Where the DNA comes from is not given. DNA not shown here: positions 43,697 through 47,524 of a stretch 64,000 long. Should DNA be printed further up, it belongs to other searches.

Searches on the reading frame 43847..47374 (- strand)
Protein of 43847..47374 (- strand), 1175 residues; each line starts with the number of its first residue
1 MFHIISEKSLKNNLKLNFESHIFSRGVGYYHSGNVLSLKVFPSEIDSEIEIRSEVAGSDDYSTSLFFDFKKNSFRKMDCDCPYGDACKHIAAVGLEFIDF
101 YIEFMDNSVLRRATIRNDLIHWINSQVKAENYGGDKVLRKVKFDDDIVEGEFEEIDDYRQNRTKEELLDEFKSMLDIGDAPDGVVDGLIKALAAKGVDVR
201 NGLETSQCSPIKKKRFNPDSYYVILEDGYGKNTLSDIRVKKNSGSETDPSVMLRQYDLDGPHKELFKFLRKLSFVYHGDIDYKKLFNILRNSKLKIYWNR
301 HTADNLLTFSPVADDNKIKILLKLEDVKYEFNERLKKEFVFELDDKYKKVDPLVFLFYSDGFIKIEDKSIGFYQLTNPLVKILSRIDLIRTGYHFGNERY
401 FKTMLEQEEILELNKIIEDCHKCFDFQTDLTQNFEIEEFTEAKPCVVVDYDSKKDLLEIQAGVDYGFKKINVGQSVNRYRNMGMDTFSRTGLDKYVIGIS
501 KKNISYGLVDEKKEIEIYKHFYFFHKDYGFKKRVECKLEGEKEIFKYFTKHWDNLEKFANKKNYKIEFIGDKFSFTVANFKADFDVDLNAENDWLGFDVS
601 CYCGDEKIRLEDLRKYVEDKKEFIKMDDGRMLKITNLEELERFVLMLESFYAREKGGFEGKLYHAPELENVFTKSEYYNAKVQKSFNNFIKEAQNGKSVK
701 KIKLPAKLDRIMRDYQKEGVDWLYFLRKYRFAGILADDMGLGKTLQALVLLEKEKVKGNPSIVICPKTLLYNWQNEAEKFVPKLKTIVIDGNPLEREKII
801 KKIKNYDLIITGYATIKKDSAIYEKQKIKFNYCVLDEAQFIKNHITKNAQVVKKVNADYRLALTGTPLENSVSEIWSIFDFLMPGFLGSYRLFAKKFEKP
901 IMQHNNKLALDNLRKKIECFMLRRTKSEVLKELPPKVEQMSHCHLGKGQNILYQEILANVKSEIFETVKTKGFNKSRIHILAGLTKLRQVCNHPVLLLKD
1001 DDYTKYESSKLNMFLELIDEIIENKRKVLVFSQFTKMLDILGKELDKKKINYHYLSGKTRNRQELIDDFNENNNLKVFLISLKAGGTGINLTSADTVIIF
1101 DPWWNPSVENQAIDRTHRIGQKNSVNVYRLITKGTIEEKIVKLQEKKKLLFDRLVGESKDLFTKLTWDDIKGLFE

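Call 6: search_protein_families(library=pfam, proteins=[window:43847-47374:-], max_evalue=0.01)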
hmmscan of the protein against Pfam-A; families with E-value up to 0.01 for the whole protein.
window:43847-47374:- (1175 aa): 5 families
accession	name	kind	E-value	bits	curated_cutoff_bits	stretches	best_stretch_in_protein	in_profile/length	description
PF00176.29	SNF2-rel_dom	-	2.5e-73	247.1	24.9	1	715-995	1-289/290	SNF2-related domain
PF00271.37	Helicase_C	-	2.2e-27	95.9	23.5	1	1015-1120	7-110/110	Helicase conserved C-terminal domain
PF04851.21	ResIII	-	4.6e-11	43.3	22.5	1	712-867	4-162/164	Type III restriction enzyme, res subunit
PF11496.14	HDA2-3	-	3e-07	30.3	27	1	949-1139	16-228/278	Class II histone deacetylase complex subunits 2 and 3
PF04434.22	SWIM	-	0.00033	20.6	19.6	1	78-93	14-33/38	SWIM zinc finger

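Call 7: search_protein_families(library=padloc, proteins=[window:43847-47374:-], max_evalue=0.01)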
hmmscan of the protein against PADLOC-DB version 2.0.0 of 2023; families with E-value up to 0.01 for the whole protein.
window:43847-47374:- (1175 aa): 41 families (the best 25 are shown)
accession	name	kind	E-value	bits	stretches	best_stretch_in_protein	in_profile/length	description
PDLC02842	DpdE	-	1.7e-157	524.1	1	681-1160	671-1156/1176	DpdE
PDLC00633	ZorD1|ZorD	-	3.2e-125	417.3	1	610-1156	344-886/908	"SWI2/SNF2 helicase, Mrr-like nuclease"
PDLC02845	DpdE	-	1.7e-115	385.2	1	700-1156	832-1274/1293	DpdE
PDLC02849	DpdE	-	1.6e-111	372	1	581-1157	275-835/857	DpdE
PDLC02850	DpdE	-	6.7e-111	370.1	1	564-1173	662-1259/1282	DpdE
PDLC02851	DpdE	-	8.6e-106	352.9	2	592-1175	479-1055/1055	DpdE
PDLC00631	ZorD1|ZorD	-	1e-91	306.3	1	703-1130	431-879/1071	"SWI2/SNF2 helicase, Mrr-like nuclease"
PDLC00629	ZorD1|ZorD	-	1.6e-91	305.7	1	688-1129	459-923/1012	"SWI2/SNF2 helicase, Mrr-like nuclease"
PDLC00632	ZorD1|ZorD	-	3.5e-87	291.4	1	700-1161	580-1086/1101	"SWI2/SNF2 helicase, Mrr-like nuclease"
PDLC00634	ZorD1|ZorD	-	5.7e-84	280.7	1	681-1129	459-935/1208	"SWI2/SNF2 helicase, Mrr-like nuclease"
PDLC00628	ZorD1|ZorD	-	2.4e-69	232.2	1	618-1133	429-945/1171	"SWI2/SNF2 helicase, Mrr-like nuclease"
PDLC02848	DpdE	-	1.2e-67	226.7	1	564-1041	214-679/856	DpdE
PDLC00627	ZorD1|ZorD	-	1.6e-62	209.8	2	808-1129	609-959/1006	"SWI2/SNF2 helicase, Mrr-like nuclease"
PDLC02854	DpdE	-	1e-59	200.4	1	702-1148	570-1055/1083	DpdE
PDLC02627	DrmD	-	3.7e-45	152.3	1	707-1156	299-699/748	DrmD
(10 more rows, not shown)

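Call 43: find_homologous_proteins(query=window:43847-47374:-, max_evalue=1e-20)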
Query window:43847-47374:- (1175 aa): 31 proteins with E <= 1e-20 among 8000 candidates.
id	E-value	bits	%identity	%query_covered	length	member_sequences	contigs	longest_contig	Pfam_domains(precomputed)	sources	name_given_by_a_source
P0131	0.0e+0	2660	100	100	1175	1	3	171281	PF00176.30,PF11496.15,PF00271.38,PF04851.22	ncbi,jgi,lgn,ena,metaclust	metaclust:\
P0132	0.0e+0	1578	61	100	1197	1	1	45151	PF00176.30,PF00271.38,PF04851.22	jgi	jgi:SNF2 family DNA or RNA helicase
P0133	0.0e+0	1554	61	99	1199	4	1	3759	PF00176.30,PF00271.38,PF04851.22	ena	-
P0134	0.0e+0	1333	56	99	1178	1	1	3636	PF00176.30,PF11496.15,PF00271.38,PF04851.22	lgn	-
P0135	1.2e-142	495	45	43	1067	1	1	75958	PF00270.36,PF00176.30,PF00271.38,PF04851.22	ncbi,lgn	-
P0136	5.4e-141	490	41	50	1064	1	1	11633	PF00270.36,PF00176.30,PF00271.38,PF04851.22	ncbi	ncbi:MAG: SNF2-related protein [Verrucomicrobiota bacterium]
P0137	4.2e-139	483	43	47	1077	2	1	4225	PF00176.30,PF18766.8,PF00271.38,PF08455.16,PF04434.23,PF04851.22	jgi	jgi:SNF2 family DNA or RNA helicase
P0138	2.9e-129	451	47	40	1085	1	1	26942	PF00176.30,PF00271.38,PF08455.16,PF04434.23,PF04851.22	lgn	-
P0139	4.2e-129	450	37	55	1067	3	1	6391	PF00270.36,PF00176.30,PF00271.38,PF04851.22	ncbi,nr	ncbi:MAG: SNF2-related protein [Verrucomicrobia bacterium]|nr:SNF2-related protein [Verrucomicrobiot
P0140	3.5e-126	441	43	42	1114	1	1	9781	PF00176.30,PF00271.38,PF08455.16,PF04434.23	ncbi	-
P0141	5.3e-126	440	40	50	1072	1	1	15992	PF00270.36,PF00176.30,PF00271.38,PF08455.16,PF04434.23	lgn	-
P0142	6.5e-126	440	39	52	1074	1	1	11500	PF00270.36,PF00176.30,PF00271.38,PF08455.16,PF04851.22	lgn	-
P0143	2.2e-122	428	38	51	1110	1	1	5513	PF00176.30,PF00271.38,PF08455.16,PF04851.22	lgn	-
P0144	8.8e-121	423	36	54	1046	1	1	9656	PF00270.36,PF00176.30,PF00271.38,PF04851.22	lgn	-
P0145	2.9e-120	421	40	48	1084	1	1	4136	PF00176.30,PF00271.38,PF08455.16,PF04851.22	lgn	-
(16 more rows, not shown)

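Call 44: find_encoding_contigs(protein=P0132, flank=10000, max_places=3)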
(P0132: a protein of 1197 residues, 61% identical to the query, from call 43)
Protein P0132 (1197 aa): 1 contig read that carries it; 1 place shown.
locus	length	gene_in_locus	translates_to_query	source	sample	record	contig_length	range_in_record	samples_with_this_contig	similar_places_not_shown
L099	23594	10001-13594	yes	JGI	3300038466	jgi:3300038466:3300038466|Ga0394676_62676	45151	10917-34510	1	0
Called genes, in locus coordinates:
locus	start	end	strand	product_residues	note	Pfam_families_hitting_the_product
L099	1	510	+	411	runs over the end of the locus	PF00070:Pyr_redox (faint), PF00890:FAD_binding_2 (weak), PF01134:GIDA (faint), PF01266:DAO (faint), PF03486:HI0933_like, PF12831:FAD_oxidored, PF13450:NAD_binding_8 (weak), PF22780:HI0933_like_1st, +2 more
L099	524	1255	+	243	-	PF00657:Lipase_GDSL, PF13472:Lipase_GDSL_2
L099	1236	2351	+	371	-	PF01757:Acyl_transf_3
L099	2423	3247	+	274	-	PF02498:Bro-N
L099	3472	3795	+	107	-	-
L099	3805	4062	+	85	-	-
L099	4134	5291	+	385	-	PF03235:GmrSD_N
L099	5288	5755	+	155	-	PF18735:HEPN_RiboL-PSP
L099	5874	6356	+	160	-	PF20603:Bact_hydrolase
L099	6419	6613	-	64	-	PF00313:CSD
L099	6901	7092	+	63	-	-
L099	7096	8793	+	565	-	PF00270:DEAD, PF04851:ResIII, PF00271:Helicase_C, PF28538:Helicase_helical, PF03880:DbpA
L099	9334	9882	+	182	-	PF00753:Lactamase_B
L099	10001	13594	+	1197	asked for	PF00176:SNF2-rel_dom, PF04851:ResIII, PF00271:Helicase_C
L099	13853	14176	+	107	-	-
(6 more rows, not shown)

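Call 45: find_encoding_contigs(protein=P0135, flank=8000, max_places=2)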
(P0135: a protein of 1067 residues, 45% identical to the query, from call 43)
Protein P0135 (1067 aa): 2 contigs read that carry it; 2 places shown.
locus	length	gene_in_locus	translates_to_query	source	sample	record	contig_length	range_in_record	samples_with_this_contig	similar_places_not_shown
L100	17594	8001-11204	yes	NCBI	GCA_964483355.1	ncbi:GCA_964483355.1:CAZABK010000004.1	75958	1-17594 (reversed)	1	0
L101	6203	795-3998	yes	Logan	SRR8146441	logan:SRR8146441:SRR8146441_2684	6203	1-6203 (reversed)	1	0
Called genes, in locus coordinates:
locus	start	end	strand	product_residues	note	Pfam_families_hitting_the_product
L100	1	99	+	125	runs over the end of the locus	PF13366:PDDEXK_3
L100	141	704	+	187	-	PF00117:GATase, PF07722:Peptidase_C26 (weak)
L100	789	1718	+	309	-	PF04015:DUF362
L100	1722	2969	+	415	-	PF12801:Fer4_5, PF00037:Fer4 (faint), PF12797:Fer4_2 (faint), PF12798:Fer4_3 (faint), PF13484:Fer4_16 (faint), PF12800:Fer4_4 (faint), PF13187:Fer4_9 (faint), PF12838:Fer4_7, +2 more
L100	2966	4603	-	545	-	PF00795:CN_hydrolase, PF02540:NAD_synthase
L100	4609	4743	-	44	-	-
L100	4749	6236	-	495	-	PF00478:IMPDH, PF00571:CBS, PF01070:FMN_dh, PF03060:NMO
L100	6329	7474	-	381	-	PF02926:THUMP, PF01170:UPF0020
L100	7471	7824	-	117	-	PF02261:Asp_decarbox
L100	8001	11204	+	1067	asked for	PF04851:ResIII, PF00176:SNF2-rel_dom, PF00270:DEAD, PF00271:Helicase_C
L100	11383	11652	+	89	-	-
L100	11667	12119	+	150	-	PF00300:His_Phos_1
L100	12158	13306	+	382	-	PF09587:PGA_cap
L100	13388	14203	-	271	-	PF00793:DAHP_synth_1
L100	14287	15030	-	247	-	PF02348:CTP_transf_3, PF12804:NTP_transf_3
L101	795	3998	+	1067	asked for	PF04851:ResIII, PF00176:SNF2-rel_dom, PF00270:DEAD, PF00271:Helicase_C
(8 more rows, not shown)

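Call 46: find_encoding_contigs(protein=P0138, flank=8000, max_places=2)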
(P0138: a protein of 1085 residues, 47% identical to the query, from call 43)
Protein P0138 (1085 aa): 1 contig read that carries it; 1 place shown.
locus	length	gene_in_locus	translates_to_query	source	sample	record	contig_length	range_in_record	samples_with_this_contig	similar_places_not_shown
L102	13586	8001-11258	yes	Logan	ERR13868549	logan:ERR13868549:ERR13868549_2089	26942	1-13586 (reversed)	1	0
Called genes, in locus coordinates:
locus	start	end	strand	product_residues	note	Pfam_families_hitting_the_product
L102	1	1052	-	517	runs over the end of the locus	-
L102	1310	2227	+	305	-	PF00581:Rhodanese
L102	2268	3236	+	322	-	PF00581:Rhodanese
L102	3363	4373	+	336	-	PF00155:Aminotran_1_2 (weak), PF01041:DegT_DnrJ_EryC1, PF00266:Aminotran_5 (weak)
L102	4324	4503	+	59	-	-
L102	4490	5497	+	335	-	PF01073:3Beta_HSD, PF01370:Epimerase, PF02719:Polysacc_synt_2, PF04321:RmlD_sub_bind, PF07993:NAD_binding_4, PF16363:GDP_Man_Dehyd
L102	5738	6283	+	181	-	PF00255:GSHPx, PF00578:AhpC-TSA (weak), PF08534:Redoxin (faint)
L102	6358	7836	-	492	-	PF05228:CHASE4, PF00990:GGDEF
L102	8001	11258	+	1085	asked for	PF04434:SWIM (faint), PF08455:SNF2_assoc, PF00176:SNF2-rel_dom, PF04851:ResIII, PF00271:Helicase_C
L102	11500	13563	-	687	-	PF00512:HisKA, PF14501:HATPase_c_5 (faint), PF02518:HATPase_c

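Call 71: search_protein_families(library=ncbifam, proteins=[window:43847-47374:-], max_evalue=0.001)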
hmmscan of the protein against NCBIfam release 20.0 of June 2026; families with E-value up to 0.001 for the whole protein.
window:43847-47374:- (1175 aa): 12 families
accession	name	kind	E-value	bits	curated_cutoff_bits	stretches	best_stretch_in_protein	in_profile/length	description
NF053675.1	pilus_reg_Snf2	equivalog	3e-139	465.9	1100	1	512-1172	400-1024/1029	pilus expression-regulating Snf2 family helicase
NF058637.1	helic_SCO1167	equivalog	2.9e-123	412.8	1200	1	680-1172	438-927/932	SCO1167/SCO6262 family helicase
NF041790.1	anti-phage_ZorD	equivalog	3e-76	257.2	1500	1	691-1129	559-1034/1035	type I Zorya anti-phage system protein ZorD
NF038318.1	DISARM_DrmD_b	equivalog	1.2e-27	96.5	950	2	734-968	51-286/868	DISARM system SNF2-like helicase DrmD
NF042964.1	phospholipD_antiphage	equivalog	3.8e-16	58.6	1100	2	1060-1143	731-814/895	phospholipase D-like domain-containing anti-phage protein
NF038317.1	DISARM_DrmD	equivalog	8.3e-16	57.5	610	2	1002-1136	478-626/1021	DISARM system SNF2-like helicase DrmD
NF058636.1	helic_sll1366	equivalog_domain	5.1e-13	48.6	550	1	685-743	531-589/589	sll1366 family intein-prone helicase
NF003426.0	PRK04914.1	equivalog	5e-12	44.9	576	2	734-856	174-303/959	RNA polymerase-associated protein RapA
NF041062.1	DpdE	equivalog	5.3e-11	41.2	500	1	1007-1134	525-657/1048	protein DpdE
NF010337.0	PRK13766.1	equivalog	5e-10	38.1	610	1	1004-1147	343-493/781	Hef nuclease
TIGR04095.1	dnd_restrict_1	equivalog_domain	1.3e-09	37.6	600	1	705-867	4-168/451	DNA phosphorothioation system restriction enzyme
NF008394.0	PRK11192.1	equivalog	0.00073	18.5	507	0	1010-1123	234-345/441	ATP-dependent RNA helicase SrmB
